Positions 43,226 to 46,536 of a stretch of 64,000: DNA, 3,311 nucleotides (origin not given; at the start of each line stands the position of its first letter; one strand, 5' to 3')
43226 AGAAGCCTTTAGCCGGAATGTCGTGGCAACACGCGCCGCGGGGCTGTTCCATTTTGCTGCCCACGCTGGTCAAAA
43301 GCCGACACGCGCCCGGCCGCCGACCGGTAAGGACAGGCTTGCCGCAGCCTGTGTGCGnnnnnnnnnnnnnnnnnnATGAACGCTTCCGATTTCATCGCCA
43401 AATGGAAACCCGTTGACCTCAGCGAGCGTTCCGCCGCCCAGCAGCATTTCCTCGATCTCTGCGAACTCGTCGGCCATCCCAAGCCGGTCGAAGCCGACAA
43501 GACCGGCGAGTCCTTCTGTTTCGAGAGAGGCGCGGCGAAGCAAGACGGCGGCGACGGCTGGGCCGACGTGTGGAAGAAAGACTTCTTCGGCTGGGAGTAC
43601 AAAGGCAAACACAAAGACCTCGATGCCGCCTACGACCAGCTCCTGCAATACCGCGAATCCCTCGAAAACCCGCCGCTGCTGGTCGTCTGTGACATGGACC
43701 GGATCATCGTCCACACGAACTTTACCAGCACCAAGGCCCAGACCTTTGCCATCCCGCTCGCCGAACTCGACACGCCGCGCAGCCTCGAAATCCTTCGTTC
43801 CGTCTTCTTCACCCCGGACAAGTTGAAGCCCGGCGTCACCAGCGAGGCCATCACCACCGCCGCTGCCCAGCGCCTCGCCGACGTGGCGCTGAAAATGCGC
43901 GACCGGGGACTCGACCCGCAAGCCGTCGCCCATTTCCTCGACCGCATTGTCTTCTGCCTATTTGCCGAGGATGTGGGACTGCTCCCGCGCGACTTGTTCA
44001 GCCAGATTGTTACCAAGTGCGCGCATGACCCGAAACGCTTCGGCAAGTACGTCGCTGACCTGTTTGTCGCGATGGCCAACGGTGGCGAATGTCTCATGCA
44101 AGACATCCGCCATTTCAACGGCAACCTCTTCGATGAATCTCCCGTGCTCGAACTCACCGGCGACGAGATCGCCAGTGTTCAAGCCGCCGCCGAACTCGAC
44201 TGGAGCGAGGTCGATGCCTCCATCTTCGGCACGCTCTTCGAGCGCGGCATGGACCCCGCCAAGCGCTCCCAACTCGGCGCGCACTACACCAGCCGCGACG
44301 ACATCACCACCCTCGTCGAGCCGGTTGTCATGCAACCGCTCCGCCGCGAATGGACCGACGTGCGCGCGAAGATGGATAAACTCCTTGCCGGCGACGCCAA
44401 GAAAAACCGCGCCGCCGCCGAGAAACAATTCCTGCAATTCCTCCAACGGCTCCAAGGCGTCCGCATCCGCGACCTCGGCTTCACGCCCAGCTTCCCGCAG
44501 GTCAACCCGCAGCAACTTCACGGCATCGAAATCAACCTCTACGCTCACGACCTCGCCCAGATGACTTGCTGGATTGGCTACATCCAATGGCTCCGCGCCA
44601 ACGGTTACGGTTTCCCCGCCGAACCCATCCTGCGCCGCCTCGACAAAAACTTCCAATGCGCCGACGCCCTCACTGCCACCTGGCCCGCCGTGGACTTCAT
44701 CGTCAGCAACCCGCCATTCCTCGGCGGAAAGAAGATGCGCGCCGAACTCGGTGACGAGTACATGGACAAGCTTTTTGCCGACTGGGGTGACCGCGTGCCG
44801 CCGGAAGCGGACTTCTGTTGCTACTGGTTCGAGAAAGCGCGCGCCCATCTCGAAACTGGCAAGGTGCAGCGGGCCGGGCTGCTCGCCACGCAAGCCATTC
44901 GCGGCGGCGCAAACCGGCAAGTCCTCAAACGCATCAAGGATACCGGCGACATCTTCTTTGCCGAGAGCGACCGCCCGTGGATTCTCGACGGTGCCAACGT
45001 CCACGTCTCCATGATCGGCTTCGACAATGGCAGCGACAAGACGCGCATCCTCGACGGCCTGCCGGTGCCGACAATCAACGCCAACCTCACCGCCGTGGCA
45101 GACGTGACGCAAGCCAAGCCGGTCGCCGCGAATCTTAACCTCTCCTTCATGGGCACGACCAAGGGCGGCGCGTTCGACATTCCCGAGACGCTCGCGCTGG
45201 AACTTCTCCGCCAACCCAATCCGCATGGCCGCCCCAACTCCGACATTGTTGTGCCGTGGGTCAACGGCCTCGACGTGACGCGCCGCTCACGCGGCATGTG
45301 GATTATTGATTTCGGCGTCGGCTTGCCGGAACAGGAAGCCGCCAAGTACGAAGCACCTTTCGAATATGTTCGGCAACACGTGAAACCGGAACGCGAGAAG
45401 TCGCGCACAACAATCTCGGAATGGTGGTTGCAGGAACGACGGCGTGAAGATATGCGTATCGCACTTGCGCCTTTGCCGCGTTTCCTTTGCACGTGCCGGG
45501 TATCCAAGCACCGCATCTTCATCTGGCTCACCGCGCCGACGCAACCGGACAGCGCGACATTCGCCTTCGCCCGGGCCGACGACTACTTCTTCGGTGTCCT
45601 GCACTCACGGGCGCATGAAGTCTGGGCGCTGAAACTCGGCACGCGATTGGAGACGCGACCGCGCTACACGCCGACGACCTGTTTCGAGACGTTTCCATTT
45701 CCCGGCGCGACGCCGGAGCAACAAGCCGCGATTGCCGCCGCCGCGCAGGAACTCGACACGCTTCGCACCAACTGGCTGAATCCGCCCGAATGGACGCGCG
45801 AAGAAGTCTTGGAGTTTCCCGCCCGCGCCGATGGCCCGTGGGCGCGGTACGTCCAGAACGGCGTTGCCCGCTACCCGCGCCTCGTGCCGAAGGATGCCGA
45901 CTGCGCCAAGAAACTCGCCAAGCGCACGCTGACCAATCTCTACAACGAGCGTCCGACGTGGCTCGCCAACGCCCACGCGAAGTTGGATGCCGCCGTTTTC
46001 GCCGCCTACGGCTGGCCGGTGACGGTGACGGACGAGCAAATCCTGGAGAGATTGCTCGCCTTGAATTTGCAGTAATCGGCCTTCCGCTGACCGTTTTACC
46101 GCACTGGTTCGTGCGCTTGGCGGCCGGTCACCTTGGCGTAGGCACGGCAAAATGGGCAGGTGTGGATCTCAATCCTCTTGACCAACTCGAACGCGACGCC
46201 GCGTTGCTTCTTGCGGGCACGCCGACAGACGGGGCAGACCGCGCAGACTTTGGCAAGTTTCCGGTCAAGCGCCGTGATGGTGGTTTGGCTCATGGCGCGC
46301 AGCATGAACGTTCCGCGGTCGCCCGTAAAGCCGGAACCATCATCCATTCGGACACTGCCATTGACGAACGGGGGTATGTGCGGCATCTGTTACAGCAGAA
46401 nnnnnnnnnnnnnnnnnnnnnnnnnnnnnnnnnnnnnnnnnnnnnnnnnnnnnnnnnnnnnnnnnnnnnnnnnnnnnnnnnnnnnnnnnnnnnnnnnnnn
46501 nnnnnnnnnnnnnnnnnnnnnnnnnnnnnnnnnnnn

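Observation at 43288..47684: Second MmeI-like paralog lacking the glycine-rich SAM-binding loop, with a zinc-ribbon ORF and rhodanese gene beside it and PP2C phosphatase genes on both sides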

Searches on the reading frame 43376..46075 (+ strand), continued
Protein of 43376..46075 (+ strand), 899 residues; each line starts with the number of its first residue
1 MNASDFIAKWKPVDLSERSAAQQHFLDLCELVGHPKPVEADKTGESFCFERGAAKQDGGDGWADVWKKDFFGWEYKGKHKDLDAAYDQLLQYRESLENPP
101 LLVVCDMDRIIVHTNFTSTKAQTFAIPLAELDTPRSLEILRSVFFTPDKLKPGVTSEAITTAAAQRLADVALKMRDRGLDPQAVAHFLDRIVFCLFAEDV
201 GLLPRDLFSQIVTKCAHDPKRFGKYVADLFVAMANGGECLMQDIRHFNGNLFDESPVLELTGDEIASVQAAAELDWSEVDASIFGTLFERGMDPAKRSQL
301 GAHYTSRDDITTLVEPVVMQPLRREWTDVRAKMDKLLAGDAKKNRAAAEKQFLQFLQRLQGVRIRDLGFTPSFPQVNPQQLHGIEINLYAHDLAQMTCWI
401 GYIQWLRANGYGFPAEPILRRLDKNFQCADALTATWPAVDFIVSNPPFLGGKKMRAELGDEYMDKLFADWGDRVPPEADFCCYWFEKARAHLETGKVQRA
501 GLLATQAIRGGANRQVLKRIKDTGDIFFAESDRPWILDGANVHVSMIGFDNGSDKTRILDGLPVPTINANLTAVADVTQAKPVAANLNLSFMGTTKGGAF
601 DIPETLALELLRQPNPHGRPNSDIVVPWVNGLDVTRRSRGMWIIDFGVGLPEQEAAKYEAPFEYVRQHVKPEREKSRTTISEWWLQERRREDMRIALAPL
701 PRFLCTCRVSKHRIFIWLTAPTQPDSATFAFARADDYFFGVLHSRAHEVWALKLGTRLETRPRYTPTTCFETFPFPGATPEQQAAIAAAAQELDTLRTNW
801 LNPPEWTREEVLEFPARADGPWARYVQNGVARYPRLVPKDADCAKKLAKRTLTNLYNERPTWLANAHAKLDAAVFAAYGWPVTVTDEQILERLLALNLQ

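Call 68: predict_structure(alignment_id=A3)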
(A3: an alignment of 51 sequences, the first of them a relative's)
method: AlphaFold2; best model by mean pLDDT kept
length: 972 residues; sequences in the alignment: 51
mean_pLDDT: 84.0   pTM: 0.70
mean pLDDT of the five models: 84.0, 79.9, 77.6, 76.2, 71.6
residues with pLDDT >= 90: 385; 70-90: 481; 50-70: 79; < 50: 27
segments of 3 or more residues with pLDDT < 50: 296-304, 575-577, 959-972
pLDDT, mean of each block of 10 residues (from residue 1): 89 75 90 87 82 66 84 83 85 78 90 78 87 85 86 72 77 82 80 82 81 83 89 83 74 78 86 78 65 47 61 92 94 90 90 93 89 88 91 84 89 85 82 80 66 87 95 84 70 76 89 86 95 94 68 88 87 56 89 91 86 81 89 92 93 87 92 89 92 93 93 79 91 91 85 90 92 94 88 60 76 95 96 93 93 89 84 85 92 90 91 95 95 92 93 71 40 34
secondary structure, 60 per line:
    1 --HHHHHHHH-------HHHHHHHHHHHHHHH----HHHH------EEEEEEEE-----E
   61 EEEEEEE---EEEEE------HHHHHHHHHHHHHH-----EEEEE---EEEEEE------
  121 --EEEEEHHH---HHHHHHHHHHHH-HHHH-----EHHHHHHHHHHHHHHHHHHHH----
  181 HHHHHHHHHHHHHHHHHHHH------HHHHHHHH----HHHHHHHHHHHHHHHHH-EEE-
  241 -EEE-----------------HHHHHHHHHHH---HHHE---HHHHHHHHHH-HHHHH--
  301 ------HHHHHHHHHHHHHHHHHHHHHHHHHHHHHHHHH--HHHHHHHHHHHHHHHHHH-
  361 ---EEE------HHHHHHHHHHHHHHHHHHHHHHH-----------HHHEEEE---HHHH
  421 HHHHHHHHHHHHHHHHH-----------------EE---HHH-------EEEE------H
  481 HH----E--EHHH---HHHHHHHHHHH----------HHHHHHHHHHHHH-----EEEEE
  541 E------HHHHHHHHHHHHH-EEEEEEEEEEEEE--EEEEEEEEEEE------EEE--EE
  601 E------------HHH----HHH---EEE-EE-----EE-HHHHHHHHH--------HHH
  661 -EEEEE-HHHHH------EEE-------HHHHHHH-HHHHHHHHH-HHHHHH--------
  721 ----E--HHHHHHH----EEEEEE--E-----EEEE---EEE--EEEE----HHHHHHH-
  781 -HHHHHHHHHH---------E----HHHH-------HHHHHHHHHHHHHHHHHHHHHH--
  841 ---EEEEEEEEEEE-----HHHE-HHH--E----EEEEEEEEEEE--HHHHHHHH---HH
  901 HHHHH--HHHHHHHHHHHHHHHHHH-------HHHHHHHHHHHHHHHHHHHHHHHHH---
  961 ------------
elements in order (helices of 4 or more, strands of 3 or more residues): H3-10 H18-32 H37-40 E47-54 E60-67 E71-75 H82-95 E101-105 E109-114 E123-127 H134-145 H147-150 H157-176 H181-200 H207-214 H219-235 E237-239 E242-244 H262-272 H283-292 H294-298 H307-339 H342-359 E364-366 H373-395 E410-413 H417-437 E470-473 H497-507 H518-530 E536-541 H548-560 E562-574 E577-587 E594-596 E599-601 E627-629 H641-649 E662-666 H668-672 E679-681 H689-695 H697-705 H707-712 H728-734 E739-744 E753-756 E760-762 E765-768 H773-779 H782-791 H806-809 H817-838 E844-854 E875-885 H888-895 H899-905 H908-925 H933-957

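Call 82: search_protein_representatives(protein=window:43376-46075:+)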
Query: 899 residues. Proteins with E-value up to 0.001 (for the whole library): 14470; up to 1e-10: 8485; up to 1e-30: 2207. The best 150 are listed.
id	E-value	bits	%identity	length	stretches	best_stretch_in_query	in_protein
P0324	0.0e+00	1151.4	72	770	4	495-827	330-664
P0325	0.0e+00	1083.3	60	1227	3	3-340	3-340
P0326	0.0e+00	1079.8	57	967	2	372-899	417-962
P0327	1.2e-289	979.9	55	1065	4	435-777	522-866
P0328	1.5e-274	929.9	53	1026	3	433-899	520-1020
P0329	9.2e-269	910.8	54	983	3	374-829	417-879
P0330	1.6e-266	903.4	53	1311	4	431-786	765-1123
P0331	4.9e-262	888.5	52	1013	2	362-898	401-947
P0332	2.4e-260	882.9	51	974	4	3-343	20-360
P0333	9.1e-245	831.4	53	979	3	374-810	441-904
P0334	1.4e-241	820.9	50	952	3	375-810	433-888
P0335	4.2e-240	816.0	52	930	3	376-799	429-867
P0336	7.6e-239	811.8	49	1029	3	432-879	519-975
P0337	1.7e-232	790.8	48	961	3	375-810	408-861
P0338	2.0e-232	790.5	49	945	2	357-898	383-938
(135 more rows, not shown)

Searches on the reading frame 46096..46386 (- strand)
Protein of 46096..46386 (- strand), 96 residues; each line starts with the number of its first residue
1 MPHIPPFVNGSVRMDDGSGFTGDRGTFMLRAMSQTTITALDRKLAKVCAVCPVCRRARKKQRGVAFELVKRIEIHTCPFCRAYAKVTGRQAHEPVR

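Call 5: search_protein_families(library=pfam, proteins=[window:46096-46386:-], max_evalue=0.01)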
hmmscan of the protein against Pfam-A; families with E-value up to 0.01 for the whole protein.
window:46096-46386:- (96 aa): 1 family
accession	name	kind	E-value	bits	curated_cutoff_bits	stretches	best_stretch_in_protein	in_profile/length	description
PF24921.1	RING_XB3-XBAT31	-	0.0013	19.1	50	0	73-82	44-53/57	E3 ubiquitin-protein ligase XB3/XBAT31 RING finger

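Call 22: search_protein_families(library=ncbifam, proteins=[window:46096-46347:-], max_evalue=0.01)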
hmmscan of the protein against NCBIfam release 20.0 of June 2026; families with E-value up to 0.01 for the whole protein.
window:46096-46347:- (83 aa): 0 families

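Call 23: search_protein_families(library=padloc, proteins=[window:46096-46347:-], max_evalue=0.001)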
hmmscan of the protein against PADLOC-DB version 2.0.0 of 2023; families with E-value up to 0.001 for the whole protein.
window:46096-46347:- (83 aa): 1 family
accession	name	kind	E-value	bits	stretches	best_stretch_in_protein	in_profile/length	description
PDLC04741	PDC-M62B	-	0.00019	19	1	23-74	141-195/401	-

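Call 42: find_homologous_proteins(query=window:46096-46347:-, max_evalue=0.01)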
Query window:46096-46347:- (83 aa): 79 proteins with E <= 0.01 among 79 candidates.
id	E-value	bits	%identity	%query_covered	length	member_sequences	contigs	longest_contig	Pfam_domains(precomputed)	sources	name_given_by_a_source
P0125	1.9e-49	182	100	100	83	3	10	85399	-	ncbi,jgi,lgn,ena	-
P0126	1.6e-31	125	87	82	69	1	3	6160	-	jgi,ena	-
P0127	4.9e-28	114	80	83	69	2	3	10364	-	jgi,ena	-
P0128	1.6e-25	106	78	77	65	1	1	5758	-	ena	-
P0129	1.7e-25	106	75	81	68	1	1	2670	-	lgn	-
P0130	1.8e-25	106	77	77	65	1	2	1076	-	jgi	jgi:hypothetical protein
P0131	3.7e-23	99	74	77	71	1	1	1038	-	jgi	jgi:hypothetical protein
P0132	5.6e-21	92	66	77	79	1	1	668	-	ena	-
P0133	1.2e-19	88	68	71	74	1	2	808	-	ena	-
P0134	1.9e-19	87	64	77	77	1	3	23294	-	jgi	jgi:hypothetical protein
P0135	3.0e-19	86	59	82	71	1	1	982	-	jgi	jgi:rubrerythrin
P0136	5.6e-19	85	66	75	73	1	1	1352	-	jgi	jgi:hypothetical protein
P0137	7.7e-19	85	66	70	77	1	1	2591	-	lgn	-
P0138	8.1e-19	85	64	77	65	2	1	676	-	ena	-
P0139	8.9e-19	85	66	75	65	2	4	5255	-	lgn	-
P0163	1.1e-16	78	68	67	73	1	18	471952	-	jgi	jgi:hypothetical protein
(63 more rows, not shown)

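Call 43: find_encoding_contigs(protein=P0127, flank=5000, max_places=3)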
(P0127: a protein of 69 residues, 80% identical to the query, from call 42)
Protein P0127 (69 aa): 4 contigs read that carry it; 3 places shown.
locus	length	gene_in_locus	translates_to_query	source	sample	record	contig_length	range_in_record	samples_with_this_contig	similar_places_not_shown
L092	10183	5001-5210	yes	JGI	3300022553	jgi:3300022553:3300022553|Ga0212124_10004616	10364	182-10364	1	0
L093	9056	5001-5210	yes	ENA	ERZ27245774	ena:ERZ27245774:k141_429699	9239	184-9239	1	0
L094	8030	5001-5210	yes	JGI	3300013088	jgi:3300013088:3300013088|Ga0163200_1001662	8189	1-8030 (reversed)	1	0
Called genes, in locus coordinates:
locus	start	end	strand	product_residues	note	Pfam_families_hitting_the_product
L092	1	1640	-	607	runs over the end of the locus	?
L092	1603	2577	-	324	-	PF25917:BSH_RND, PF25973:BSH_CzcB, PF25975:CzcB_C (weak), PF25989:YknX_C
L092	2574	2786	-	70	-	PF11127:YgaP-like_TM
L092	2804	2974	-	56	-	PF19628:DUF6132 (weak)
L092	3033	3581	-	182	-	-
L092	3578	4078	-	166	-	PF02922:CBM_48, PF16561:AMPK1_CBM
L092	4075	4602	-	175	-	PF04542:Sigma70_r2, PF08281:Sigma70_r4_2, PF04545:Sigma70_r4 (weak)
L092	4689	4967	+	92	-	-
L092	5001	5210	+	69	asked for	-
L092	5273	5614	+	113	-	PF02001:DUF134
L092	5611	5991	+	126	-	PF02579:Nitro_FeMo-Co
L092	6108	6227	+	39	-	-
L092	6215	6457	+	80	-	PF00034:Cytochrom_C, PF13442:Cytochrome_CBB3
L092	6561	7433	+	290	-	PF00753:Lactamase_B, PF23023:Anti-Pycsar_Apyc1 (weak), PF12706:Lactamase_B_2 (weak)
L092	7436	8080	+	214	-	PF14358:DUF4405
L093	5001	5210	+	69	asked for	-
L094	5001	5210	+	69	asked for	-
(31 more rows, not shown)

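Call 44: find_encoding_contigs(protein=P0134, flank=5000, max_places=2)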
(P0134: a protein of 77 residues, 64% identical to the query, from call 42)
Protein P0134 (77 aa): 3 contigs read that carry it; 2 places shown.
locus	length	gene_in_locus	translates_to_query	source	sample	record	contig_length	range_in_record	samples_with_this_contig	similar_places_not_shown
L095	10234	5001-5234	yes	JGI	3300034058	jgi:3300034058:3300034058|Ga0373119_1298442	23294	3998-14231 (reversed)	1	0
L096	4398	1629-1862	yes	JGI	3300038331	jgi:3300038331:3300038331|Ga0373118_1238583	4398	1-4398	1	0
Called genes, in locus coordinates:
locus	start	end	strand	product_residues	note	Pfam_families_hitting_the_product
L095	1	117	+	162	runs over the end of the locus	PF03364:Polyketide_cyc (weak)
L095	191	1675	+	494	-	PF01370:Epimerase, PF05368:NmrA, PF13460:NAD_binding_10, PF11066:DUF2867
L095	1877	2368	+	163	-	PF03061:4HBT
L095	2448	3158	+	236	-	PF09968:DUF2202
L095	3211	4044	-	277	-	PF01937:ARMT1-like_dom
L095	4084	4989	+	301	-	PF00753:Lactamase_B, PF12706:Lactamase_B_2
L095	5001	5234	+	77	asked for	-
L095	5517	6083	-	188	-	PF04143:Sulf_transp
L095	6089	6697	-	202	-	PF04143:Sulf_transp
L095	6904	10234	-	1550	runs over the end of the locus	PF12951:PATR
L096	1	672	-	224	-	?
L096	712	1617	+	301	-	PF00753:Lactamase_B, PF12706:Lactamase_B_2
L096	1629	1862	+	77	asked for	-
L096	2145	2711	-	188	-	PF04143:Sulf_transp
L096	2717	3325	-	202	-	PF04143:Sulf_transp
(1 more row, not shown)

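Call 45: find_encoding_contigs(protein=P0163, flank=5000, max_places=2)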
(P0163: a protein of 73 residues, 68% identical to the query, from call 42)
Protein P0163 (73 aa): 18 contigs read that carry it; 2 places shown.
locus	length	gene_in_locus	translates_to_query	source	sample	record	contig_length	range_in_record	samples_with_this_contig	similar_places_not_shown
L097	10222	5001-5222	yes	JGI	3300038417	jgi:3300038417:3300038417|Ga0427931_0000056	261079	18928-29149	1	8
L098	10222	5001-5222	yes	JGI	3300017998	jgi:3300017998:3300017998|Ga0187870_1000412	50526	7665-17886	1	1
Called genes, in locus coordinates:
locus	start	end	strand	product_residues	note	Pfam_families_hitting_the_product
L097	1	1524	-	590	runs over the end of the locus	-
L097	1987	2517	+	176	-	PF09918:DUF2148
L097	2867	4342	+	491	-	PF03060:NMO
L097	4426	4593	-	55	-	-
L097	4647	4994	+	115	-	PF02627:CMD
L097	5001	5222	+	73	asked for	-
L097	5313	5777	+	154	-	PF02544:Steroid_dh (weak), PF04191:PEMT, PF04140:ICMT (weak)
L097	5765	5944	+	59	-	-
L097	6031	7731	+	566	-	PF00343:Phosphorylase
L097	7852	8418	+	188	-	PF00581:Rhodanese, PF11127:YgaP-like_TM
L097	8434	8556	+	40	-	-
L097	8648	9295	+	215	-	PF03976:PPK2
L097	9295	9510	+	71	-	PF03976:PPK2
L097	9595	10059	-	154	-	-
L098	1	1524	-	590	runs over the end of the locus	-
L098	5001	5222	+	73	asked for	-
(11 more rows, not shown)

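Call 62: find_encoding_contigs(protein=P0126, flank=6000, max_places=3)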
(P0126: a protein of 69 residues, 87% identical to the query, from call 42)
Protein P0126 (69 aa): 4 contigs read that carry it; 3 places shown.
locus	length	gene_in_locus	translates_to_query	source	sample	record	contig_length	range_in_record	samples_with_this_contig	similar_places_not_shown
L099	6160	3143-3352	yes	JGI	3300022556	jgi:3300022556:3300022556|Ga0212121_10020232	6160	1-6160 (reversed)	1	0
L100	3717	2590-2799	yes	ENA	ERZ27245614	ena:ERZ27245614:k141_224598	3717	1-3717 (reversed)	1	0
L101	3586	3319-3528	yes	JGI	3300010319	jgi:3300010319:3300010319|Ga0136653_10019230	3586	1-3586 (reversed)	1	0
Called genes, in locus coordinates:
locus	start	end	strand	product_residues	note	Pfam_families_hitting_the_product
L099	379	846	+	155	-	PF01475:FUR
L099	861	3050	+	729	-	PF00141:peroxidase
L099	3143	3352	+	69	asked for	-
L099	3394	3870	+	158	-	PF02001:DUF134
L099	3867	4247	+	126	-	PF02579:Nitro_FeMo-Co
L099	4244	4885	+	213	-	PF14358:DUF4405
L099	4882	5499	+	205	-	PF13489:Methyltransf_23, PF08003:Methyltransf_9 (weak), PF13847:Methyltransf_31, PF08241:Methyltransf_11, PF08242:Methyltransf_12, PF13649:Methyltransf_25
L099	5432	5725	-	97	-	-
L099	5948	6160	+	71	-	?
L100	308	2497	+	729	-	PF00141:peroxidase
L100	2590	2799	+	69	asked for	-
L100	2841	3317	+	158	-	PF02001:DUF134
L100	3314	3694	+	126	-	PF02579:Nitro_FeMo-Co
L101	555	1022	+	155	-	PF01475:FUR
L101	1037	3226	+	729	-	PF00141:peroxidase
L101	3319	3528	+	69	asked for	-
